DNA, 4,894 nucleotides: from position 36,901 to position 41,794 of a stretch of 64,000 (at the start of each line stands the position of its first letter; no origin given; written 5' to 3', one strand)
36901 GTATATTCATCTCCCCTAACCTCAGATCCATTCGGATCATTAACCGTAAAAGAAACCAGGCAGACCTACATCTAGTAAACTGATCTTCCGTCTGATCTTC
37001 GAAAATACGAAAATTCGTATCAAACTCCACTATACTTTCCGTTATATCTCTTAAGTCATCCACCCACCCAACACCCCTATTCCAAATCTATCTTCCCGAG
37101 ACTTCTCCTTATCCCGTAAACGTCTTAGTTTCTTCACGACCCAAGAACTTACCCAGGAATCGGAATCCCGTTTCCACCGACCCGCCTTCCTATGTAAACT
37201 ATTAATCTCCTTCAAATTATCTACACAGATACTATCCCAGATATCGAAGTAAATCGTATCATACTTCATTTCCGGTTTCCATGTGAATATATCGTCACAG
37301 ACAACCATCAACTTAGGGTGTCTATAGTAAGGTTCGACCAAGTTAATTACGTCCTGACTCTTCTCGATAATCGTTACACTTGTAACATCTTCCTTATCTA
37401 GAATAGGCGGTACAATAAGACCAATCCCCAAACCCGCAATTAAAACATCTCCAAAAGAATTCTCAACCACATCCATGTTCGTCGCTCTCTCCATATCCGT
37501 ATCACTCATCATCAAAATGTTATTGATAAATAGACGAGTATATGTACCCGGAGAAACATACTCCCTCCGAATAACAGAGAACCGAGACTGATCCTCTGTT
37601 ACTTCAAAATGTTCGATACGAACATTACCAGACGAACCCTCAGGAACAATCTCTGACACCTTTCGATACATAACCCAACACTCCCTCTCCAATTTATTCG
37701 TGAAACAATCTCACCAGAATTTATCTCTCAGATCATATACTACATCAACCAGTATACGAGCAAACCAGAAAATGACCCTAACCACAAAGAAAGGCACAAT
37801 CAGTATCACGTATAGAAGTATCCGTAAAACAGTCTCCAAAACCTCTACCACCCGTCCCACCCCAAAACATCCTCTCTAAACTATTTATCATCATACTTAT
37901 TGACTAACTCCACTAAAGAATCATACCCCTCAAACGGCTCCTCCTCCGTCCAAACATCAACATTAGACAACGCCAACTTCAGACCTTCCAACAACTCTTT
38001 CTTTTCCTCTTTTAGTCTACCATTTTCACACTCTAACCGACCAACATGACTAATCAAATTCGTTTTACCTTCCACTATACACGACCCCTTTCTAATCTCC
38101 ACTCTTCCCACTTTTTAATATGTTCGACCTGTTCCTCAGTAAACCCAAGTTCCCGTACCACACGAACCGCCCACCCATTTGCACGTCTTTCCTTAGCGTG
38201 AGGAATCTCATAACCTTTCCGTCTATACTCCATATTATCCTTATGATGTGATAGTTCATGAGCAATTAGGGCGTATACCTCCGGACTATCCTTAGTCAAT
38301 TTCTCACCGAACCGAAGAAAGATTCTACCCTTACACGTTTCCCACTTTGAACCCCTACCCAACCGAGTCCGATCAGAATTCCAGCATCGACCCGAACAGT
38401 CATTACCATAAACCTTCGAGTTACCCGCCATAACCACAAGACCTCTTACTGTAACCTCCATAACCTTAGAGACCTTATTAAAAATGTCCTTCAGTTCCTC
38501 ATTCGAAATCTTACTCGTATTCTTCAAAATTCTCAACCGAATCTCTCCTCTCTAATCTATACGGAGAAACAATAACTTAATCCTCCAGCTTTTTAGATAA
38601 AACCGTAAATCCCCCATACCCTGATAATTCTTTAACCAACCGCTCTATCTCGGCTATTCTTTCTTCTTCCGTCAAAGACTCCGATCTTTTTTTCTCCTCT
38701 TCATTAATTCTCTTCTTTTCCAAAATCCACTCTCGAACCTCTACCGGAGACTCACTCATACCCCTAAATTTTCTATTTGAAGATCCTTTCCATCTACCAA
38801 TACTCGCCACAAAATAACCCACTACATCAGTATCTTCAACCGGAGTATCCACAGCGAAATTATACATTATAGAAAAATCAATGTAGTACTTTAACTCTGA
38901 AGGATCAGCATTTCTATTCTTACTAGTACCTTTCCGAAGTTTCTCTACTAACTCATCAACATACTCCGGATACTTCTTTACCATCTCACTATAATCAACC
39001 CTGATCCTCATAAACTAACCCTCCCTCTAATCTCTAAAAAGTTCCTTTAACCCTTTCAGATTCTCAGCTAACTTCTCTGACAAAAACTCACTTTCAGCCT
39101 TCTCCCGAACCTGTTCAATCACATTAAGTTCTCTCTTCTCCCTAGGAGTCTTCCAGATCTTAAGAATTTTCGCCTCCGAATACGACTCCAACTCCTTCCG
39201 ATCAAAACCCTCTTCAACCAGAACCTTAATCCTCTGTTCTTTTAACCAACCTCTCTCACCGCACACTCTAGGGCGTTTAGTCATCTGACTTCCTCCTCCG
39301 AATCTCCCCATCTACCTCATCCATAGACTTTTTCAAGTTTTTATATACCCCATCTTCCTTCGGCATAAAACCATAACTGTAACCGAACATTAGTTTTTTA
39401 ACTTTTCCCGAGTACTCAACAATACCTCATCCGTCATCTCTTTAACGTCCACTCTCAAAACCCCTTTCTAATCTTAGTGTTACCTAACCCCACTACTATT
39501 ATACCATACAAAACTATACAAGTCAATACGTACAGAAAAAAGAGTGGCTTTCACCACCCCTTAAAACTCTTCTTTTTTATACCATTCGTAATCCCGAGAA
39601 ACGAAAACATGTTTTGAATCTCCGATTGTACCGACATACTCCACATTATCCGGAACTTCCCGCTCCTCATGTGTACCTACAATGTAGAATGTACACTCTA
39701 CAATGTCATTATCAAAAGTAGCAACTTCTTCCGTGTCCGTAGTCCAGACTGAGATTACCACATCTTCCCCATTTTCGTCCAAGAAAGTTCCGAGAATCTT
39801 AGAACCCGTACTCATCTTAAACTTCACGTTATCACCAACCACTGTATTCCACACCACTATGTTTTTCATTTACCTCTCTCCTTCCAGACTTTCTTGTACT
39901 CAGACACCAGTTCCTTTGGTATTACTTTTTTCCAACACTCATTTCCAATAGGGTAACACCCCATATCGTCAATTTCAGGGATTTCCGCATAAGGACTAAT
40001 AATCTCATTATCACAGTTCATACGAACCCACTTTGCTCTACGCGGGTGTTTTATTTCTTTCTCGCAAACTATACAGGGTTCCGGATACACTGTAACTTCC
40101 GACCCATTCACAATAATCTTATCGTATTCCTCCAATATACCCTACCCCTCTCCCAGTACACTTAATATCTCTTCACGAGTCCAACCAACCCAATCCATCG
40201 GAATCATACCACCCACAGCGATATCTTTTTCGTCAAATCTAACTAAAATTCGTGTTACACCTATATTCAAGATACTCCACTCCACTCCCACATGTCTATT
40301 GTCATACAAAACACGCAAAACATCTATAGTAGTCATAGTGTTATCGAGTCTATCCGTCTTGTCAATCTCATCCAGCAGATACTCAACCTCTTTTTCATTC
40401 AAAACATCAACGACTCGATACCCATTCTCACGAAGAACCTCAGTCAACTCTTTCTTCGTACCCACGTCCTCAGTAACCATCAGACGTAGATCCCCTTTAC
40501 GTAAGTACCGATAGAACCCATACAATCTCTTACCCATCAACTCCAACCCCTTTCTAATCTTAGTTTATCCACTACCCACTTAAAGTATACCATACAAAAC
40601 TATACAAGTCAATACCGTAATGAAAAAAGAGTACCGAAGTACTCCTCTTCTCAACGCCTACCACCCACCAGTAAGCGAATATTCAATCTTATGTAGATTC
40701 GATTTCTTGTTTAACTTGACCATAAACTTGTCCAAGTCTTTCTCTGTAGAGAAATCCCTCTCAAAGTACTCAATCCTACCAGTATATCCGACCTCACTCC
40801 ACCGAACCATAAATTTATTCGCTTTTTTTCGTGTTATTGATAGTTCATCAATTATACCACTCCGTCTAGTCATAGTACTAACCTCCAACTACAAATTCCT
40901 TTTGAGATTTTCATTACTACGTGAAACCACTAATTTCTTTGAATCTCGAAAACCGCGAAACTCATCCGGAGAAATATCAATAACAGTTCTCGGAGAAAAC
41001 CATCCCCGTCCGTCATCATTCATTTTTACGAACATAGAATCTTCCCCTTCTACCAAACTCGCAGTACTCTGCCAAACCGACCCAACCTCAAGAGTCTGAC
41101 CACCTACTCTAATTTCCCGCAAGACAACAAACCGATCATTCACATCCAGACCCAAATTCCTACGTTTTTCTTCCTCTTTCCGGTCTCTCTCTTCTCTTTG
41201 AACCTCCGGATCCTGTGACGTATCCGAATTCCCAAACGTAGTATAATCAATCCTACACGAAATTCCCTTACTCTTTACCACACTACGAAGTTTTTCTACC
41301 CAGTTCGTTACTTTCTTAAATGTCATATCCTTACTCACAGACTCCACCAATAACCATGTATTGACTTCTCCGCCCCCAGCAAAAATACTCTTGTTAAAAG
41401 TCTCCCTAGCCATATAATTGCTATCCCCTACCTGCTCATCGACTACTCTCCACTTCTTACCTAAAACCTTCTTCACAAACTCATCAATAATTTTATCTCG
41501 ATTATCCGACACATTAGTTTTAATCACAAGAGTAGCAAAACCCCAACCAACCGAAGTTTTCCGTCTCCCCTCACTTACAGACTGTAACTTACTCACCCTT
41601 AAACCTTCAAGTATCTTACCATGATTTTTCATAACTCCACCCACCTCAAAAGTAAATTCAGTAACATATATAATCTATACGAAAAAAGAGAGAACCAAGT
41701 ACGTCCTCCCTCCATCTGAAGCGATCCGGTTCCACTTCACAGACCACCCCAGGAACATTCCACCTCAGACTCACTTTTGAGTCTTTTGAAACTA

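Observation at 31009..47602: Nucleotide/base metabolism with unusual members (PLP ACC-deaminase-fold enzyme, spermidine-synthase-like protein, NDT-like, HD nucleotidase, tdk, dut): possible DNA hypermodification or salvage pathway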

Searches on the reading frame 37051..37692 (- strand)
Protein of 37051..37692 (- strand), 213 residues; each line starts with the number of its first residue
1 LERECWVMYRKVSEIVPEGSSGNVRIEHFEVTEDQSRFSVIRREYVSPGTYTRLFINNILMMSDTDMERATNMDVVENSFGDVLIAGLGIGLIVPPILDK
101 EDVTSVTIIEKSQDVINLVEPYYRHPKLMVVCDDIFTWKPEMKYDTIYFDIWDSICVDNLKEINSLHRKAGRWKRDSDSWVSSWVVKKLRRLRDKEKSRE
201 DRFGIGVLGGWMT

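Call 5: search_protein_families(library=pfam, proteins=[window:37051-37692:-], max_evalue=0.1)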
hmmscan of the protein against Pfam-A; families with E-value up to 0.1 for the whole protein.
window:37051-37692:- (213 aa): 1 family
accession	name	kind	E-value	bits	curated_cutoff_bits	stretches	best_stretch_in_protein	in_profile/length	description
PF20157.4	Maf_flag10_N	-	0.017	15.1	23.5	1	55-116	87-148/228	Glycosyltransferase Maf N-terminal domain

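Call 6: search_protein_families(library=phrogs, proteins=[window:37051-37692:-], max_evalue=0.01)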
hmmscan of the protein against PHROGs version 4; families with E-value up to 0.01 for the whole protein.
window:37051-37692:- (213 aa): 1 family
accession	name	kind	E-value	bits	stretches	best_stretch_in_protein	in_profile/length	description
phrog_15480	-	other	1.2e-30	107.8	1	15-171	23-198/245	methyltransferase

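Call 15: search_dna_similar(query=window:37051-37692:-, collection=phages, mode=protein, max_rows=30, max_evalue=0.001)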
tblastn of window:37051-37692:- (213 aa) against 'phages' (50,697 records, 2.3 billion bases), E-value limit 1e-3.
Records with a match: 29; places in all: 29; records where one place covers at least 80% of the query: 0.
Best place of each record, by identity: <60% 29.
By first word of the organism name: Gordonia 11; Microbacterium 7; Caulobacter 4; Vibrio 2; Microcystis 1; Bacteroides 1; Stenotrophomonas 1; Thiohalocapsa 1; Aeromonas 1.
By host as written in the record: Gordonia sp. 6; Gordonia terrae 3612 3; Caulobacter vibrioides CB15 2; Caulobacter crescentus 2; Microbacterium paraoxydans NWU1 2; Microbacterium foliorum NRRL B-24224 SEA 2; Gordonia malaquae BEN700 2; Microcystis aeruginosa 1; and 9 more.
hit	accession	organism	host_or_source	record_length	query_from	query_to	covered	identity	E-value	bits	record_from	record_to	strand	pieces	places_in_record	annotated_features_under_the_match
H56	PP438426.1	Microcystis phage Mae-JY35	Microcystis aeruginosa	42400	16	171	73%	41.1%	8e-31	124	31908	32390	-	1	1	methyltransferase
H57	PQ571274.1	Bacteroides phage BS-TP1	Bacteroides salyersiae BG8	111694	7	171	77%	38.8%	2e-31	125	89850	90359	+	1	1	entry and fusion IMV protein Cop-L5R | radical SAM domain-containing protein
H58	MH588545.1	Caulobacter phage CcrPW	Caulobacter vibrioides CB15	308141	16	169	72%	41.0%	7e-29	118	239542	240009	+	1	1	hypothetical protein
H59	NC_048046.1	Caulobacter phage CcrPW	Caulobacter vibrioides CB15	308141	16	169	72%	41.0%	7e-29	118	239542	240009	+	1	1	methyltransferase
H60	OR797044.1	Stenotrophomonas phage vB_SmaS_Bhz59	Stenotrophomonas maltophilia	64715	9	171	77%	37.4%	1e-25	109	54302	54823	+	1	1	methyltransferase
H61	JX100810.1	Caulobacter phage CcrColossus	Caulobacter crescentus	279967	16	169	72%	39.1%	8e-27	112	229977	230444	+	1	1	putative methyltransferase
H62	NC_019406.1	Caulobacter phage CcrColossus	Caulobacter crescentus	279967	16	169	72%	39.1%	8e-27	112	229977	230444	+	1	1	methyltransferase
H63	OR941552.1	Microbacterium phage MO526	Microbacterium oxydans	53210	9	171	77%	32.2%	7e-18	87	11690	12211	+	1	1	spermidine synthase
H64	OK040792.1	Microbacterium phage Kozie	Microbacterium paraoxydans NWU1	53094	9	171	77%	31.6%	2e-17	86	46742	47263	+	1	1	75: hypothetical protein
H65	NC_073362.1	Microbacterium phage Kozie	Microbacterium paraoxydans NWU1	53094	9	171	77%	31.6%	2e-17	86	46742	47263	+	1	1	75: hypothetical protein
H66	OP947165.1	Thiohalocapsa phage LS06-2018-MD03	-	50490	9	169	76%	31.5%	2e-16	83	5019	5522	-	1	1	methyltransferase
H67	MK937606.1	Microbacterium phage Margaery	Microbacterium foliorum NRRL B-24224 SEA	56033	16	171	73%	32.5%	1e-19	92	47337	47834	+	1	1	75: methyltransferase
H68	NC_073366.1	Microbacterium phage Margaery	Microbacterium foliorum NRRL B-24224 SEA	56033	16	171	73%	32.5%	1e-19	92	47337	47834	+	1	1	75: methyltransferase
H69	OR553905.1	Microbacterium phage Magritte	Microbacterium foliorum NRRL B-24224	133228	16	171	73%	30.5%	3e-19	91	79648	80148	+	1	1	123: methyltransferase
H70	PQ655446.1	Microbacterium phage SM23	Microbacterium sp.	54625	16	171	67%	33.1%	8e-12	112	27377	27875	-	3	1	hypothetical protein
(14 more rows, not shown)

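Call 33: search_protein_families(library=ncbifam, proteins=[window:37051-37692:-], max_evalue=0.01)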
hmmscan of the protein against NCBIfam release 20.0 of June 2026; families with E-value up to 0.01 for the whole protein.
window:37051-37692:- (213 aa): 1 family
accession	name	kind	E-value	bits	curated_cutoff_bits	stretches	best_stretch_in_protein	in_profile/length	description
NF002956.0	PRK03612.1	equivalog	7.6e-05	21.3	472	1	49-153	264-385/522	polyamine aminopropyltransferase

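Call 44: search_solved_structures(query=window:37051-37692:-, max_evalue=5, show_alignments=3)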
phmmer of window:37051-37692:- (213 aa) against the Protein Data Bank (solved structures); distinct sequences matched with E-value up to 5: 2.
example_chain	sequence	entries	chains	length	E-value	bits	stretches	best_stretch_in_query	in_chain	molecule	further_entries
2b2c_A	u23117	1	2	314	0.62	13.1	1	83-153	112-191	spermidine synthase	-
3dtn_A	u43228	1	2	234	0.89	12.6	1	76-148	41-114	Putative Methyltransferase MM_2633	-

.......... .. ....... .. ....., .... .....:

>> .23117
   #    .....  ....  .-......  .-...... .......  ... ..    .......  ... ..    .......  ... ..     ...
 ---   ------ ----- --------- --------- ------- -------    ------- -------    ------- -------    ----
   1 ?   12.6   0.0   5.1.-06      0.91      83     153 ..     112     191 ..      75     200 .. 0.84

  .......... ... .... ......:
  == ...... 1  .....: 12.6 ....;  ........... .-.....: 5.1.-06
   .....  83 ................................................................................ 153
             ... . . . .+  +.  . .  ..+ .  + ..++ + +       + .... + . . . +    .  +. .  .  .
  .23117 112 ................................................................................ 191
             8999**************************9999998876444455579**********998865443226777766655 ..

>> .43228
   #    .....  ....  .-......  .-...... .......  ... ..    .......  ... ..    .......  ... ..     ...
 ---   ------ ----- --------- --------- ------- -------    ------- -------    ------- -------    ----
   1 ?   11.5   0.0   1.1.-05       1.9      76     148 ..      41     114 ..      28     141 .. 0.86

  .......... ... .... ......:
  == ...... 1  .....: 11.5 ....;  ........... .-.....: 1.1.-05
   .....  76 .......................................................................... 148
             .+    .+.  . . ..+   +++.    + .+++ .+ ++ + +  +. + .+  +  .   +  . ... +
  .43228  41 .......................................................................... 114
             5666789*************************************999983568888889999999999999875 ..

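Call 97: find_homologous_proteins(query=window:37051-37692:-, max_evalue=0.00001)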
Query window:37051-37692:- (213 aa): 606 proteins with E <= 0.00001 among 751 candidates; the best 120 are listed.
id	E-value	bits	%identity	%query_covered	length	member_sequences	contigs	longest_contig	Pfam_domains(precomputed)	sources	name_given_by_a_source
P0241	1.8e-134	464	100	97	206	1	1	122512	-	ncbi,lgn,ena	-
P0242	1.2e-62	230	58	85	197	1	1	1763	-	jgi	jgi:hypothetical protein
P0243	2.8e-59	219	55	87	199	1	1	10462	-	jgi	jgi:hypothetical protein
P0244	7.3e-59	217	53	84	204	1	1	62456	-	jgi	jgi:spermidine synthase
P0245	1.2e-56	210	56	85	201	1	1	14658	-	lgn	-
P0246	5.3e-56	208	54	85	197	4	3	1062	-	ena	-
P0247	5.6e-55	205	50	92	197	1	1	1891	-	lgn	-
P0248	8.2e-54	201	51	85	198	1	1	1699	-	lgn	-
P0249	8.1e-53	197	51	89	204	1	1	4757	-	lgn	-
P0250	1.1e-52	197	49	91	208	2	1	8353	-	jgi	jgi:spermidine synthase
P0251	1.9e-52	196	49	90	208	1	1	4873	-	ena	-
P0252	2.4e-51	193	50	89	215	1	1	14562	-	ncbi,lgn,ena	-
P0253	5.5e-51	191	48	89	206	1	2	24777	-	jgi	jgi:spermidine synthase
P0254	1.7e-50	190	49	93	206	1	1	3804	-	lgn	-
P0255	2.1e-50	190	51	84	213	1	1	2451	-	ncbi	-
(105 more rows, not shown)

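Call 104: predict_structure(alignment_id=A3)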
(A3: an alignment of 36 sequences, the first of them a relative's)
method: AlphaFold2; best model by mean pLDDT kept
length: 206 residues; sequences in the alignment: 36
mean_pLDDT: 94.3   pTM: 0.88
mean pLDDT of the five models: 94.3, 94.1, 93.8, 93.1, 92.5
residues with pLDDT >= 90: 180; 70-90: 17; 50-70: 6; < 50: 3
segments of 3 or more residues with pLDDT < 50: 204-206
pLDDT, mean of each block of 10 residues (from residue 1): 96 98 97 88 98 96 96 98 98 98 98 98 98 98 92 96 98 97 95 80 48
secondary structure, 60 per line:
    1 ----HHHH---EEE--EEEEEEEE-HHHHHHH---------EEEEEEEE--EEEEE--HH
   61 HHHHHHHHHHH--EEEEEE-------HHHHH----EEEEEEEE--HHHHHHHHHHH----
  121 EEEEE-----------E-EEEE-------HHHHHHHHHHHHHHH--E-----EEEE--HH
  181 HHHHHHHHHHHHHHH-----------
elements in order: H5-8 E12-14 E17-24 H26-32 E42-49 E52-56 H59-71 E74-79 H87-91 E96-103 H106-116 E121-125 E139-142 H150-164 E173-176 H179-195

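Call 106: fold_search(model_id=the predicted structure, library=pdb)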
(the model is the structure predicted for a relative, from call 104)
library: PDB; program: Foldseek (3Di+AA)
matches with E <= 10: 1934; with E <= 0.001: 554
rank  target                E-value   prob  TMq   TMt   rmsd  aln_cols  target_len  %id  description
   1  8iyi_A                8.2e-07  1.00  0.48  0.36   4.9       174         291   19  Spermidine synthase from Kluyveromyces lactis (released 2023-06-28)
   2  8iyi_B                8.7e-07  1.00  0.50  0.38   5.2       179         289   19  Spermidine synthase from Kluyveromyces lactis (released 2023-06-28)
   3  1uir_B                1.4e-06  1.00  0.54  0.38   7.6       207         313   14  Crystal Structure of Polyamine Aminopropyltransfease from Thermus thermophilus (released 2003-08-05)
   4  2pwp_B                1.7e-06  1.00  0.45  0.36   5.6       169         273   20  Crystal structure of spermidine synthase from Plasmodium falciparum in complex with spermidine (released 2007-05-22)
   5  1inl_D                2.1e-06  1.00  0.43  0.33   5.1       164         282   17  Crystal Structure of Spermidine Synthase from Thermotoga Maritima (released 2001-11-21)
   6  2hte_A                2.2e-06  1.00  0.47  0.37   5.5       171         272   19  The crystal structure of spermidine synthase from p. falciparum in complex with 5'-methylthioadenosine (released 2006-08-08)
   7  2o06_B                2.7e-06  1.00  0.47  0.36   6.2       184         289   18  Human spermidine synthase (released 2006-12-12)
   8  3ou6_B                2.9e-06  1.00  0.45  0.44   3.0       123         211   17  DhpI-SAM complex (released 2010-10-27)
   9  3ou6_A                3.3e-06  1.00  0.45  0.43   3.2       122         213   18  DhpI-SAM complex (released 2010-10-27)
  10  2o06_A                3.3e-06  1.00  0.53  0.39   5.6       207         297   17  Human spermidine synthase (released 2006-12-12)
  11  2pt9_C                3.5e-06  1.00  0.45  0.35   5.8       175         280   19  The structure of Plasmodium falciparum spermidine synthase in complex with decarboxylated S-adenosylmethionine and the (released 2008-04-01)
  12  2pss_A                3.7e-06  1.00  0.45  0.36   5.4       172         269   19  The structure of Plasmodium falciparum spermidine synthase in its apo-form (released 2008-04-01)
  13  4yuv_B                3.9e-06  1.00  0.44  0.32   4.8       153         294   15  Crystal structure of Trypanosoma cruzi spermidine synthase in complex with decarboxylated S-adenosylmethionine (released 2015-09-09)
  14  3ou6_C                4.5e-06  1.00  0.44  0.44   3.1       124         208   17  DhpI-SAM complex (released 2010-10-27)
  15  2b2c_A                4.5e-06  1.00  0.47  0.37   4.9       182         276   24  Cloning, expression, characterisation and three- dimensional structure determination of the Caenorhabditis elegans spe (released 2005-11-15)
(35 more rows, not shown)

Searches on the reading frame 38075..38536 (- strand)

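Call 5: search_protein_families(library=pfam, proteins=[window:38075-38536:-], max_evalue=0.1)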
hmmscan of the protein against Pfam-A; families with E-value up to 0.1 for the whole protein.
window:38075-38536:- (153 aa): 2 families
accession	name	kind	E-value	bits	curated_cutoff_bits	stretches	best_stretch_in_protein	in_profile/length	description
PF01435.24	Peptidase_M48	-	0.07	13.4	20.3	0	80-101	58-79/186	Peptidase family M48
PF13699.11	eCIS_core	-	0.095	13.3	22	0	68-98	43-72/79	eCIS core domain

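Call 6: search_protein_families(library=phrogs, proteins=[window:38075-38536:-], max_evalue=0.01)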
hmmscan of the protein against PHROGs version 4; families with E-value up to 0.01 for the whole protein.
window:38075-38536:- (153 aa): 0 families

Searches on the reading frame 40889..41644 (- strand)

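Call 5: search_protein_families(library=pfam, proteins=[window:40889-41644:-], max_evalue=0.1)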
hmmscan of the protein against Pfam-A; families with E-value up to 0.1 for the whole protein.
window:40889-41644:- (251 aa): 2 families
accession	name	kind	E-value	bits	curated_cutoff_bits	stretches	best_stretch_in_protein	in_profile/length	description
PF24706.1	DUF7669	-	0.068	13.8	23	0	104-144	17-57/75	Domain of unknown function (DUF7669)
PF00071.28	Ras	-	0.074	13.1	21.6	1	94-152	72-126/162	Ras family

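Call 6: search_protein_families(library=phrogs, proteins=[window:40889-41644:-], max_evalue=0.01)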
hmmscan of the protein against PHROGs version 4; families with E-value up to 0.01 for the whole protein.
window:40889-41644:- (251 aa): 0 families
